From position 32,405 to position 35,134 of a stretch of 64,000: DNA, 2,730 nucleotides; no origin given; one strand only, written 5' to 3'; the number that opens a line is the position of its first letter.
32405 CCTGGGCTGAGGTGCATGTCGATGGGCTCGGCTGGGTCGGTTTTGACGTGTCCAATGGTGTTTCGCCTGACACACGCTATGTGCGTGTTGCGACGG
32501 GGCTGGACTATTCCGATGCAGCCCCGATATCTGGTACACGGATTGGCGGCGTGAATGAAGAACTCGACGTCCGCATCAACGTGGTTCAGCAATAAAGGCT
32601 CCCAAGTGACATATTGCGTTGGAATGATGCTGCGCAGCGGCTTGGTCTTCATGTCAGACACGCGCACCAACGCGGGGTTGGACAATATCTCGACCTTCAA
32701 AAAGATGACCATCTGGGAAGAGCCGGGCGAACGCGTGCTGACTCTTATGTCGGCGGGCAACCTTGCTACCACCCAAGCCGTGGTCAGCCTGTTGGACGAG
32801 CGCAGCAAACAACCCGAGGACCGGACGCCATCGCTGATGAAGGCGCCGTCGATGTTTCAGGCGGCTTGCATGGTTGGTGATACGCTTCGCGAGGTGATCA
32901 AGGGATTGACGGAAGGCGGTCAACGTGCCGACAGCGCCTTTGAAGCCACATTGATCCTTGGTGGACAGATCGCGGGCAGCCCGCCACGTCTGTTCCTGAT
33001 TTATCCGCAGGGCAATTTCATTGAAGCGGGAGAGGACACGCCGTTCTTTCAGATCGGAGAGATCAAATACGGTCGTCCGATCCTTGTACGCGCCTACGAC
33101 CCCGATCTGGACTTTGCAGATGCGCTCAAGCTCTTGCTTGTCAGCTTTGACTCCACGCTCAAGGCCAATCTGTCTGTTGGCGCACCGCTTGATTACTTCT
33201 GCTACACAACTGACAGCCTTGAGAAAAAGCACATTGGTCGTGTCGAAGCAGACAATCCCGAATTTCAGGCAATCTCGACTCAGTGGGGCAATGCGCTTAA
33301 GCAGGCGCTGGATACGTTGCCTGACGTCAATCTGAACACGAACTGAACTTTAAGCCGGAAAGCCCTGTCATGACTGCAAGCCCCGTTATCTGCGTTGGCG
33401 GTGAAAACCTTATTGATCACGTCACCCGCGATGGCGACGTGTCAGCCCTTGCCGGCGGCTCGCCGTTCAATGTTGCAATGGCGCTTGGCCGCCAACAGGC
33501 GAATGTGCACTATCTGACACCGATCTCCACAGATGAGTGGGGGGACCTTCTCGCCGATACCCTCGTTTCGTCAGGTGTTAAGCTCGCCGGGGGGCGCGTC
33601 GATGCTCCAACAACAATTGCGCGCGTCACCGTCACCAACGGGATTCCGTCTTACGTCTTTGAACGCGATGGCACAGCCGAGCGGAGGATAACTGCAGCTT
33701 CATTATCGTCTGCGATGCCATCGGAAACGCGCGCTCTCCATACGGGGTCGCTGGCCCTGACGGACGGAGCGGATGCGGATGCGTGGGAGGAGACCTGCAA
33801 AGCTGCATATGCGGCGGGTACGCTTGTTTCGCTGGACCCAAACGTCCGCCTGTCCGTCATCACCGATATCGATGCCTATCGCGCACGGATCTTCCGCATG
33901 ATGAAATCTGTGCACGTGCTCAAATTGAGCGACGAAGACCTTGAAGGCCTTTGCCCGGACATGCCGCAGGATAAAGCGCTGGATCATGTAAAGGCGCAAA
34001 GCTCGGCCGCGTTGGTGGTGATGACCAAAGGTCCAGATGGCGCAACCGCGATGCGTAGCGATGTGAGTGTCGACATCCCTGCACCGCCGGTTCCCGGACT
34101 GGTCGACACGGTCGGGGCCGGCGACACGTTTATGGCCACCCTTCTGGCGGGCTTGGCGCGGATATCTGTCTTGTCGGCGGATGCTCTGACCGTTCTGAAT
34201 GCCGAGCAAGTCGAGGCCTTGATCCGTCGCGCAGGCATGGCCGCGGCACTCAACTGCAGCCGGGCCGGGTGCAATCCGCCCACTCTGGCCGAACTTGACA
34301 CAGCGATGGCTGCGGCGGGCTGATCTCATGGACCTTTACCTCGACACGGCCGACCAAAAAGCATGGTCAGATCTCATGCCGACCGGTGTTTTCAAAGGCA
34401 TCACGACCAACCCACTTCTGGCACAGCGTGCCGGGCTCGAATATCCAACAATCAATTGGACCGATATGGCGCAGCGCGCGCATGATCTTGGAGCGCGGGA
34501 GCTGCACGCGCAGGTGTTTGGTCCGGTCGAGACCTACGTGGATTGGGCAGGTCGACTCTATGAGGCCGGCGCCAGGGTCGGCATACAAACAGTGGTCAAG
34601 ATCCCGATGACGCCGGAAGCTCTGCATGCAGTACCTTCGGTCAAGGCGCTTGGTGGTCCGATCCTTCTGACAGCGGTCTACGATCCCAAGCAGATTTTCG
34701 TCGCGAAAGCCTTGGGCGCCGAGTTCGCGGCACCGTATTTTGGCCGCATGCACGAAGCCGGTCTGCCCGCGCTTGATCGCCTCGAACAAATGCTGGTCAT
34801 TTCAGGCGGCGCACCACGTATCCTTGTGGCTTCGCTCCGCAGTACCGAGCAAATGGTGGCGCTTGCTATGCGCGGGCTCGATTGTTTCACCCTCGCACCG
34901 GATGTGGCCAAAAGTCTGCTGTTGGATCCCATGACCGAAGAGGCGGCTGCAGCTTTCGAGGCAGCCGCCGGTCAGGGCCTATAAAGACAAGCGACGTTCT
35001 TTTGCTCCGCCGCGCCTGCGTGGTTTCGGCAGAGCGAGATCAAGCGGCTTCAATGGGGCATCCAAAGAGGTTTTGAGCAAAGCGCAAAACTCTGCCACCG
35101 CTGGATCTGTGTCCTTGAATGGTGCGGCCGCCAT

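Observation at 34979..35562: Cobalamin riboswitch whose only cargo is a 100-aa ORF of unknown function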

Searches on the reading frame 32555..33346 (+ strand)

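Call 4: search_protein_families(library=pfam, proteins=[window:32555-33346:+], max_evalue=1)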
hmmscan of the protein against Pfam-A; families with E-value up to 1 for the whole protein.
window:32555-33346:+ (263 aa): 1 family
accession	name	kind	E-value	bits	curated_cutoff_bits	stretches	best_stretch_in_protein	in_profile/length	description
PF00227.31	Proteasome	-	0.00076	19.6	22.4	1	21-203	7-175/189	Proteasome subunit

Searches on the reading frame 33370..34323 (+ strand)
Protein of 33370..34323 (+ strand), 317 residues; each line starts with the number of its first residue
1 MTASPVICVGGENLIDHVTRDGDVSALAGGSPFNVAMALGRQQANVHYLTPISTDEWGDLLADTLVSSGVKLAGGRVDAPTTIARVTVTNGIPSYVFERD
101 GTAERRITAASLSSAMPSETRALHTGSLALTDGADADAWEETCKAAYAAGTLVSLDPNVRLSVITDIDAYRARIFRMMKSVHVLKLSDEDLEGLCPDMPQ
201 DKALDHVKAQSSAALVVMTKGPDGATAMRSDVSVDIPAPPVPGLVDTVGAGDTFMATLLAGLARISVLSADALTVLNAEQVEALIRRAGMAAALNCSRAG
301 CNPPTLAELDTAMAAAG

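Call 4: search_protein_families(library=pfam, proteins=[window:33370-34323:+], max_evalue=1)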
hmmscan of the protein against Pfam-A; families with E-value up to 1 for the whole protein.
window:33370-34323:+ (317 aa): 1 family
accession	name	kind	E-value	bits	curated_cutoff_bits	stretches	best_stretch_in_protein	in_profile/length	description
PF00294.29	PfkB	-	7.4e-36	124.5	25.8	1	20-304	27-298/302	pfkB family carbohydrate kinase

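Call 5: search_protein_families(library=ncbifam, proteins=[window:33370-34323:+], max_evalue=1)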
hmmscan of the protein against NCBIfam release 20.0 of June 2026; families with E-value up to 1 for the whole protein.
window:33370-34323:+ (317 aa): 23 families
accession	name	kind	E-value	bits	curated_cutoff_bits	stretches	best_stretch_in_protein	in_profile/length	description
NF006957.1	PRK09434.1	equivalog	3.4e-32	112.2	450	1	8-300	5-291/302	fructokinase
TIGR04382.1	myo_inos_iolC_N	equivalog_domain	2e-20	73.3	300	1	27-311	32-307/309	5-dehydro-2-deoxygluconokinase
NF049991.1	TagKinase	equivalog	1.1e-17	63.9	420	1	38-292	50-304/321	tagatose kinase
NF040938.1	KDG_KDGal_kin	equivalog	9.2e-17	61.1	400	1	29-263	30-264/305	bifunctional 2-dehydro-3-deoxygluconokinase/2-dehydro-3-deoxygalactonokinase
NF053626.1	RibKinHalex1628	equivalog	7.6e-15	55.2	330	1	28-291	37-268/293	ATP-dependent ribose-1-phosphate kinase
TIGR02152.1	D_ribokin_bact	equivalog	1.8e-13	50.5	299.65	1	23-308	29-295/298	ribokinase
NF052444.1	DhDoxglucKinKdgK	equivalog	1.5e-10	41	400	1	7-261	3-268/303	2-dehydro-3-deoxygluconokinase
NF041332.1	KDG_KDGal_kin_Halo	equivalog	9.5e-10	38.4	440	1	26-261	30-270/320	bifunctional 2-dehydro-3-deoxygluconokinase/2-dehydro-3-deoxygalactonokinase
TIGR03168.1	1-PFK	subfamily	1e-09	37.8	216.4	2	210-264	210-263/305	hexose kinase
NF007321.0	PRK09813.1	equivalog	1.3e-09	37.9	247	2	209-264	182-236/261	fructoselysine 6-kinase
NF047869.1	myo_kin_aldol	exception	1.8e-09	36.5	600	2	202-313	227-331/586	bifunctional 5-dehydro-2-deoxygluconokinase/5-dehydro-2-deoxyphosphogluconate aldolase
TIGR03828.1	pfkB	equivalog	9.6e-09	34.7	292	1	211-264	211-263/305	1-phosphofructokinase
NF008353.0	PRK11142.1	equivalog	1e-07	31.8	341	2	211-301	213-289/307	ribokinase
NF041164.1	NucKinThplmales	equivalog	8.9e-07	28.4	450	1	207-266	196-255/295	nucleoside kinase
NF041320.1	pfkB_Halo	equivalog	3.2e-06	26.8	400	1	214-264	209-258/302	1-phosphofructokinase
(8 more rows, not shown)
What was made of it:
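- On Any Pfam-A or NCBIfam protein family: 0 families at E<=1 in both libraries (calls 4, 5).
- Checked: It has no Pfam or NCBIfam hit at E<=1 (calls 4, 5).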

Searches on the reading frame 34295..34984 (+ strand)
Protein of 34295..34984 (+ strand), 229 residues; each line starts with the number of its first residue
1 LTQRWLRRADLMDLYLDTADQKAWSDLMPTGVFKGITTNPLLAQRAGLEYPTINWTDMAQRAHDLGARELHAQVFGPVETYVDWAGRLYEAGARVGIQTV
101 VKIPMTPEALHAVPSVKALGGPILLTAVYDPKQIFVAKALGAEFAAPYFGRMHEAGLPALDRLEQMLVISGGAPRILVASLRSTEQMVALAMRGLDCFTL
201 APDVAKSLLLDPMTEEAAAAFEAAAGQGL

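Call 4: search_protein_families(library=pfam, proteins=[window:34295-34984:+], max_evalue=1)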
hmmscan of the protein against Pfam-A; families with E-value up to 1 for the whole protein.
window:34295-34984:+ (229 aa): 1 family
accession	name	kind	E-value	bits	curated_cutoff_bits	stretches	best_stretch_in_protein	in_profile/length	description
PF00923.25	TAL_FSA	-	3.3e-20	73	27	1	14-221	1-249/285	Transaldolase/Fructose-6-phosphate aldolase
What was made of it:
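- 34295..34984 (+): Convergent transaldolase/fructose-6-phosphate-aldolase-family gene. It is context only and not part of the unit. Pfam TAL_FSA 73 bits (call 4).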

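Call 5: search_protein_families(library=ncbifam, proteins=[window:34295-34984:+], max_evalue=1)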
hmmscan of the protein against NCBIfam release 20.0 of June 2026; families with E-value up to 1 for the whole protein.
window:34295-34984:+ (229 aa): 8 families
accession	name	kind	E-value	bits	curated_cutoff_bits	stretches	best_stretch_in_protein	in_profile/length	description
NF009296.0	PRK12653.1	subfamily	2.8e-27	95.9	306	1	12-223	1-209/220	fructose-6-phosphate aldolase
TIGR00875.1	fsa_talC_mipB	equivalog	1.5e-26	93.2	245.95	1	12-222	1-206/213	fructose-6-phosphate aldolase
NF009299.0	PRK12656.1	equivalog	1.5e-18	67.1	214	1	14-222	3-210/222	fructose-6-phosphate aldolase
TIGR02134.1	transald_staph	equivalog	0.0044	16.7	281.95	1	14-208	8-206/236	transaldolase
TIGR00874.1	talAB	equivalog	0.0087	15.4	396.2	1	175-208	219-250/317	transaldolase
NF009757.0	PRK13261.2-3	equivalog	0.051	13.5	199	1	55-81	91-117/159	urease accessory protein UreE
NF006687.0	PRK09234.1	equivalog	0.11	10.6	1018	1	51-88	669-706/849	bifunctional FO biosynthesis protein CofGH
NF002881.0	PRK03343.1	subfamily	0.18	10.9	367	1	83-130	124-169/370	transaldolase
